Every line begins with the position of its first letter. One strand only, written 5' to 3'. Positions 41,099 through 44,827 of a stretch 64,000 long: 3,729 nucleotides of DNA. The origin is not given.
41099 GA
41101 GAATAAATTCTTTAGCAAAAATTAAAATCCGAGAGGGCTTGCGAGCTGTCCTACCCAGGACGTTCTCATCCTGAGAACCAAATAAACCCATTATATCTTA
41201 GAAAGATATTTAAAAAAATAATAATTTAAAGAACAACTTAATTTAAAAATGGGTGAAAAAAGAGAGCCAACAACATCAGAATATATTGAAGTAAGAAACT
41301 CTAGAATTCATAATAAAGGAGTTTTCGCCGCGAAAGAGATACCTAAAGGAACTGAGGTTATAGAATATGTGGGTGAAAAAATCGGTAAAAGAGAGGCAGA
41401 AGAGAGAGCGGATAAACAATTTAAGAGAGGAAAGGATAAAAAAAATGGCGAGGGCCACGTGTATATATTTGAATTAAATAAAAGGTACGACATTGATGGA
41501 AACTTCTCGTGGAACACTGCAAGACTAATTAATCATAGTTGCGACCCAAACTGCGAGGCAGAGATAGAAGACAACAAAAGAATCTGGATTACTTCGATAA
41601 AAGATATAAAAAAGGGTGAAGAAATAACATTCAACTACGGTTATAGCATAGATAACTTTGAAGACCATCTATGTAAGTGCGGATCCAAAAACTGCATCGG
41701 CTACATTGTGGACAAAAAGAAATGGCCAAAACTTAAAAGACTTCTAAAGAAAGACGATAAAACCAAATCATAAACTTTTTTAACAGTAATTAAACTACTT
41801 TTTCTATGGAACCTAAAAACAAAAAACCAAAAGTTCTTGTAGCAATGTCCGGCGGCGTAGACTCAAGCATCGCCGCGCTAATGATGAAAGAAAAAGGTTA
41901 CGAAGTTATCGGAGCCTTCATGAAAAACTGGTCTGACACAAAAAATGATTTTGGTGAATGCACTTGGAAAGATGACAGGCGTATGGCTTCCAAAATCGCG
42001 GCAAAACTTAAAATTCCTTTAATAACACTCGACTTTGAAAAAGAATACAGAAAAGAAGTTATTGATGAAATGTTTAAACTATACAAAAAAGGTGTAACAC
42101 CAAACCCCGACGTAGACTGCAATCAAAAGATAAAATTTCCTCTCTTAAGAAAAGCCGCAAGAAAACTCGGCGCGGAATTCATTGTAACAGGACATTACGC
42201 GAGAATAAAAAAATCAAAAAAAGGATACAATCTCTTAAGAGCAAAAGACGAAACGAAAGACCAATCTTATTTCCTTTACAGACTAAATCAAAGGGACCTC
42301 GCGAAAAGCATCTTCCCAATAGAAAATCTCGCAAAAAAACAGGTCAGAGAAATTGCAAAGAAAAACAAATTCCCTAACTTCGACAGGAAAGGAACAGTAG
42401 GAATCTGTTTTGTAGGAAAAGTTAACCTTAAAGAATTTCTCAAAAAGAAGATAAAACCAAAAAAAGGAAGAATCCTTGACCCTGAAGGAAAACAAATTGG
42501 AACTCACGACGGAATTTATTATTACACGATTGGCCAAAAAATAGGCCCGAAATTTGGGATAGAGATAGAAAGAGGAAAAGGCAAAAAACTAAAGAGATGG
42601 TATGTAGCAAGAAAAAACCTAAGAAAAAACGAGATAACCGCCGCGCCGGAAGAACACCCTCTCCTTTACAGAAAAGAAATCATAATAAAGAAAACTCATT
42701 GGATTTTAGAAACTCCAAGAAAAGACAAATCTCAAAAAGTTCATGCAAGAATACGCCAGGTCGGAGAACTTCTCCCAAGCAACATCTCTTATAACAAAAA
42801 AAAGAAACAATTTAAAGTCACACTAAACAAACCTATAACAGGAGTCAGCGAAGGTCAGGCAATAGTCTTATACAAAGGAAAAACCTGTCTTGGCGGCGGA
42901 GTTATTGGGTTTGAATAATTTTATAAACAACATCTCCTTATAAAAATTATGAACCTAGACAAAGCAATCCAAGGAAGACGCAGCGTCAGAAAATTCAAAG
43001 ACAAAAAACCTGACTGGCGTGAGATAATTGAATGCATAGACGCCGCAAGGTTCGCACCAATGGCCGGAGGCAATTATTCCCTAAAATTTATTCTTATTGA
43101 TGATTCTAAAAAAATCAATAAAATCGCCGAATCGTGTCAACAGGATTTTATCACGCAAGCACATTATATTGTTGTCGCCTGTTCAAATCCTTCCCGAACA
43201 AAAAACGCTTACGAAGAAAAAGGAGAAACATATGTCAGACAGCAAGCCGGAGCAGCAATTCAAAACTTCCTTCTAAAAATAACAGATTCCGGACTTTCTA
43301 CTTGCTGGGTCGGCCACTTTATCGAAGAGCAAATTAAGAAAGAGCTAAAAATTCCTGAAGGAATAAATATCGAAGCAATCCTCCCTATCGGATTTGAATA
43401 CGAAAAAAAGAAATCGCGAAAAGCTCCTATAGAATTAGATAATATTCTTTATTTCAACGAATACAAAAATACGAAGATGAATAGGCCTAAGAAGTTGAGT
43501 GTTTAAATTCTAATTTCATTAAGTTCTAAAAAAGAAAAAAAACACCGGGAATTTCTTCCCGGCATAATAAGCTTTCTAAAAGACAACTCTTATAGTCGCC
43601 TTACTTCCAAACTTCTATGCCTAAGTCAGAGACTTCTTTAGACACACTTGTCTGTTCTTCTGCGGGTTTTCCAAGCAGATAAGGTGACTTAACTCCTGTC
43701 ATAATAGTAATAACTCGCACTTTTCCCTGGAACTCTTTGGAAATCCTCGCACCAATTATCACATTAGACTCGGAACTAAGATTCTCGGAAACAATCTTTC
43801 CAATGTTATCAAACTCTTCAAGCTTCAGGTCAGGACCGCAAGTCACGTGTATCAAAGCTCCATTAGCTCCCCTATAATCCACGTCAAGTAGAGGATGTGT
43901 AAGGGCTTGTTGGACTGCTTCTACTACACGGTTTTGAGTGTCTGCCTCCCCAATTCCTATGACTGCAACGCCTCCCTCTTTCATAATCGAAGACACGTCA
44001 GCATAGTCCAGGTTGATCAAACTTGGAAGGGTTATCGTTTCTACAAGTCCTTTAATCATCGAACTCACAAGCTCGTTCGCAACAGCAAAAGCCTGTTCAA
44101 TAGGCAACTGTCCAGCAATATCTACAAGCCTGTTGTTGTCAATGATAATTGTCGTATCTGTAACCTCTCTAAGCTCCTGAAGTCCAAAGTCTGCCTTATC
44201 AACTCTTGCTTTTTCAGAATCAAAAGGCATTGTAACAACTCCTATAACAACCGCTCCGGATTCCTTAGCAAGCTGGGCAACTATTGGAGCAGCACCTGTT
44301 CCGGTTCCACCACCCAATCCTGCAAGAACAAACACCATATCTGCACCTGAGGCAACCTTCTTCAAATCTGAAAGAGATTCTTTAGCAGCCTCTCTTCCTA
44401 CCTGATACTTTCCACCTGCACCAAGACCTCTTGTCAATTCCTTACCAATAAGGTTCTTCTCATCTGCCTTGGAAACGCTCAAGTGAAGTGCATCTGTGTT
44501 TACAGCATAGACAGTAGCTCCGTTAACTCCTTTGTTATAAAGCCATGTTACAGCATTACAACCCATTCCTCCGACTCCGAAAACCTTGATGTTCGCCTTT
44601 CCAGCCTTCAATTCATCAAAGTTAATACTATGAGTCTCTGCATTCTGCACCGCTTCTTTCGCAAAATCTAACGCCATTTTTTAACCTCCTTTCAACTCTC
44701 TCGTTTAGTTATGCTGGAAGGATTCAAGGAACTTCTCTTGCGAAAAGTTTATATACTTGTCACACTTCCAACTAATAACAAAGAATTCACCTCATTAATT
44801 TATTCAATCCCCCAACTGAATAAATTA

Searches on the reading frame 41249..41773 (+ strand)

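Call 69: search_protein_families(library=pfam, proteins=[window:41249-41773:+], max_evalue=0.001)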
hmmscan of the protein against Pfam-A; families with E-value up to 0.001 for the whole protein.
window:41249-41773:+ (174 aa): 1 family
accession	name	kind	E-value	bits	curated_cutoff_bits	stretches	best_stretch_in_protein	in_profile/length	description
PF00856.33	SET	-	4.4e-28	98.2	22.4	1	23-131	2-105/105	SET domain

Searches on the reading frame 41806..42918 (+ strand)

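Call 70: search_protein_families(library=pfam, proteins=[window:41806-42918:+], max_evalue=0.001)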
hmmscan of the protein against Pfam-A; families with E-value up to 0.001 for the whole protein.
window:41806-42918:+ (370 aa): 10 families
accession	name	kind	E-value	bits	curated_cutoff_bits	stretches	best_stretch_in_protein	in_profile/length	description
PF03054.22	tRNA_Me_trans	-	3.3e-73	246.1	20.6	1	9-205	2-202/202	tRNA methyl transferase HUP domain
PF20258.4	tRNA_Me_trans_C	-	2.8e-18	66.4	20.6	1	290-367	2-77/77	Aminomethyltransferase beta-barrel domain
PF20259.3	tRNA_Me_trans_M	-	9.5e-17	60.8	27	1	209-278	1-63/66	tRNA methyl transferase PRC-barrel domain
PF02568.20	ThiI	-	6.8e-06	26.3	20.5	1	9-89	5-83/197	Thiamine biosynthesis protein (ThiI)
PF02540.23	NAD_synthase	-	1.5e-05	24.7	21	0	6-81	17-85/242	NAD synthase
PF00733.27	Asn_synthase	-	3.4e-05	24.1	21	1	9-95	19-97/354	Asparagine synthase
PF01507.26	PAPS_reduct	-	0.00013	22.4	22.5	1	10-190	2-155/175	Phosphoadenosine phosphosulfate reductase domain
PF01171.26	ATP_bind_3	-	0.00065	19.9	27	0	9-190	1-162/182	PP-loop family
PF06508.19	QueC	-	0.00066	19.7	22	0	9-78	1-61/210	Queuosine biosynthesis protein QueC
PF00764.25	Arginosuc_synth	-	0.00081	19.9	27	0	9-86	1-70/162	Arginosuccinate synthase N-terminal HUP domain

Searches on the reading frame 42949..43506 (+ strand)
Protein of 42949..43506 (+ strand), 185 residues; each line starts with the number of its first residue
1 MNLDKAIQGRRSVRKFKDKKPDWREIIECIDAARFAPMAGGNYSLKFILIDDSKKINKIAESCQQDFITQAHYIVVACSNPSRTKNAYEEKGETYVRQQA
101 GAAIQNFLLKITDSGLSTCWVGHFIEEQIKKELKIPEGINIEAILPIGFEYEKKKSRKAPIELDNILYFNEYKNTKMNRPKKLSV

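Call 70: search_protein_families(library=pfam, proteins=[window:42949-43506:+], max_evalue=0.001)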
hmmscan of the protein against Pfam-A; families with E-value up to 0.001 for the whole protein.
window:42949-43506:+ (185 aa): 2 families
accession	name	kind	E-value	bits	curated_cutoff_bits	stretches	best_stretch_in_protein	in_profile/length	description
PF00881.29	Nitroreductase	-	6.9e-28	98.4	23.5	2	63-148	82-166/167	Nitroreductase family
PF14512.11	TM1586_NiRdase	-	1.2e-12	48.4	27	1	2-177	1-160/215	Putative TM nitroreductase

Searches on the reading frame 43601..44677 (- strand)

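Call 70: search_protein_families(library=pfam, proteins=[window:43601-44677:-], max_evalue=0.001)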
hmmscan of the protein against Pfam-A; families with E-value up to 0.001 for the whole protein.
window:43601-44677:- (358 aa): 2 families
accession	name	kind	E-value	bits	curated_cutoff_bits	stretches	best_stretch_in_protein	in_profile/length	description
PF00091.31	Tubulin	-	2.5e-44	152.3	33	1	29-188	1-189/190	Tubulin/FtsZ family, GTPase domain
PF12327.13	FtsZ_C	-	3.1e-33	114.4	27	1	236-330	1-95/95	FtsZ family, C-terminal domain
